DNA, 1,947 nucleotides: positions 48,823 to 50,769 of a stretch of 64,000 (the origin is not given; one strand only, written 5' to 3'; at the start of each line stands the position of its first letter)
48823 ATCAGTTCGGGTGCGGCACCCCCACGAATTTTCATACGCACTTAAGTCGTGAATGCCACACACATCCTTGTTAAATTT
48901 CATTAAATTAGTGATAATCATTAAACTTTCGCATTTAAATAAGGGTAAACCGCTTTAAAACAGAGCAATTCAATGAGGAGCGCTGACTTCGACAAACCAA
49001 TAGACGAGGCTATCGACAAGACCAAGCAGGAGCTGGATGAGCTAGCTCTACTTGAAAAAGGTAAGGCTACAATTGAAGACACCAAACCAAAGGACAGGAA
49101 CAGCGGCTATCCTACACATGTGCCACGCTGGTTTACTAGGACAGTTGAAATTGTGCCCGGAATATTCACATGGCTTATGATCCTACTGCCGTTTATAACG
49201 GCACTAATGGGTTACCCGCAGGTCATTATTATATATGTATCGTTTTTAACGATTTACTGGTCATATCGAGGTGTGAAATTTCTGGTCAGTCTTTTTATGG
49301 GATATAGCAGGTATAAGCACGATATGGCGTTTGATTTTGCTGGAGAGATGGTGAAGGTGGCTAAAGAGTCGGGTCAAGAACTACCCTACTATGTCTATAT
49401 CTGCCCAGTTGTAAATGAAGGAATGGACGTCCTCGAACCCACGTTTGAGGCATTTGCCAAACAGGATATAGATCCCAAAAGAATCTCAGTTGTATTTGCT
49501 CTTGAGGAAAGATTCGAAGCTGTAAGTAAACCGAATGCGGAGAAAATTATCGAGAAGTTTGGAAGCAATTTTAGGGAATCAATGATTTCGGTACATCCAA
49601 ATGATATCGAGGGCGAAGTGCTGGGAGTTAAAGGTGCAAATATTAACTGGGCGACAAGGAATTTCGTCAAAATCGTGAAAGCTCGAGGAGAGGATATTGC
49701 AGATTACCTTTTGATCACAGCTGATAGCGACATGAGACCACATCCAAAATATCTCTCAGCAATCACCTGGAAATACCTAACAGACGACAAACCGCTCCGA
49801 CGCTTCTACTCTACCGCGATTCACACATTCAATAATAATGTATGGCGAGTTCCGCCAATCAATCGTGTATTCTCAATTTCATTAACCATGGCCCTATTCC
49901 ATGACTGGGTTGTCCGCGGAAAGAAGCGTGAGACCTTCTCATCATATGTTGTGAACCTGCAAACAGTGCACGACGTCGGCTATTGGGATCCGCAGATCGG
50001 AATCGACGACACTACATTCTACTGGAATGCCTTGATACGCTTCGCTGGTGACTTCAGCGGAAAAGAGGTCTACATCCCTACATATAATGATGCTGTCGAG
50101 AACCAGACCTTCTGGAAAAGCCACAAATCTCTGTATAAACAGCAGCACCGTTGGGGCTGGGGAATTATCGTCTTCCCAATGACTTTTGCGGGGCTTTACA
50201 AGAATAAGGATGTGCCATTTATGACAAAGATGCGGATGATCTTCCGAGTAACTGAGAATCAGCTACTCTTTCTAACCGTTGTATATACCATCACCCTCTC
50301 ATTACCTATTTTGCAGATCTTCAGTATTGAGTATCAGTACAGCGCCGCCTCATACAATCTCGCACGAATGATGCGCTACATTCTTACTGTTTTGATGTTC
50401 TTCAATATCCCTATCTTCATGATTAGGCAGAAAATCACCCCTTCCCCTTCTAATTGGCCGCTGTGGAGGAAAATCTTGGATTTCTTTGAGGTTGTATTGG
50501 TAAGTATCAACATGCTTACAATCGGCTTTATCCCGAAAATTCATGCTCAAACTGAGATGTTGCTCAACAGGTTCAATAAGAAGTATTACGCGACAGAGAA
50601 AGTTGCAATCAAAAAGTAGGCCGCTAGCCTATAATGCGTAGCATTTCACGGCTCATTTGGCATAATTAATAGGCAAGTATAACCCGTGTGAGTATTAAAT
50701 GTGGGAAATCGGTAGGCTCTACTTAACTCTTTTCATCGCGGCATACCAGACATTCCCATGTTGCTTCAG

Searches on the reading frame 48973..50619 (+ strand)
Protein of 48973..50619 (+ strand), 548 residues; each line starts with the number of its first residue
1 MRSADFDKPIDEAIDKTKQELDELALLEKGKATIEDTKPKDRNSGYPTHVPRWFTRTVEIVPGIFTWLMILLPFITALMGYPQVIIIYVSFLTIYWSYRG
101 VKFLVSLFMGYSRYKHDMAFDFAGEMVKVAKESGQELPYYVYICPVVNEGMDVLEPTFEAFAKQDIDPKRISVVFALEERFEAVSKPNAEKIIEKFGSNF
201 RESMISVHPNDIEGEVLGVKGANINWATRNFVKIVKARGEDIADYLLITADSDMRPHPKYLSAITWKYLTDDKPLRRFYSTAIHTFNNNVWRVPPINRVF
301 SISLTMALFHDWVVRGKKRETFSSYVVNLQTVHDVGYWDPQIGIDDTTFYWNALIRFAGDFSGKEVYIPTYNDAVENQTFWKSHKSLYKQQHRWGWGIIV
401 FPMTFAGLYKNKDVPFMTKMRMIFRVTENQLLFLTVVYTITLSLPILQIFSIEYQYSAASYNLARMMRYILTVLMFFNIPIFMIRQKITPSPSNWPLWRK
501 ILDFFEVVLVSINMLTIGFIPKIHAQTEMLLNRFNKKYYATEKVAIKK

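Call 51: find_encoding_contigs(protein=window:48973-50619:+, flank=10000, max_places=10)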
Protein window:48973-50619:+ (548 aa): 3 contigs read that carry it; 3 places shown.
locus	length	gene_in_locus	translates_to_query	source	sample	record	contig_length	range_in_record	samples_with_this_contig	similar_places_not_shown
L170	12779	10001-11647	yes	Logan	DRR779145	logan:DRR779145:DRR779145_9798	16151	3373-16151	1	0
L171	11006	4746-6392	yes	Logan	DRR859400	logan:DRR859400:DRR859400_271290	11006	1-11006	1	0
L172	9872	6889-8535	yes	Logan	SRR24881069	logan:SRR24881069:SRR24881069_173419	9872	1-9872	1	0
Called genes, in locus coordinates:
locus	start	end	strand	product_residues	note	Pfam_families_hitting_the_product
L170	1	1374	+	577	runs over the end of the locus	PF00133:tRNA-synt_1 (weak), PF09334:tRNA-synt_1g, PF19303:Anticodon_3, PF08264:Anticodon_1 (weak)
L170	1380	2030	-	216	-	-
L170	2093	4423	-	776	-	PF00133:tRNA-synt_1, PF09334:tRNA-synt_1g (faint), PF13603:tRNA-synt_1_2 (weak), PF08264:Anticodon_1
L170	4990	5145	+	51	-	-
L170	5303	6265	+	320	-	-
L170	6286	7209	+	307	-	-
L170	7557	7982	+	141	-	-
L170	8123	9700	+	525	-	PF00753:Lactamase_B, PF12706:Lactamase_B_2, PF23023:Anti-Pycsar_Apyc1 (faint), PF22505:RNase_J_b_CASP, PF17770:RNase_J_C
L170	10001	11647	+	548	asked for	-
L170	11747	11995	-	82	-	PF01541:GIY-YIG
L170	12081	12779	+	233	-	?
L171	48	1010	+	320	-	-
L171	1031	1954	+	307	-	-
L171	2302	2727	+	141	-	-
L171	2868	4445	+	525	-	PF00753:Lactamase_B, PF12706:Lactamase_B_2, PF23023:Anti-Pycsar_Apyc1 (faint), PF22505:RNase_J_b_CASP, PF17770:RNase_J_C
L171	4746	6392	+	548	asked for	-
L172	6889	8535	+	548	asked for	-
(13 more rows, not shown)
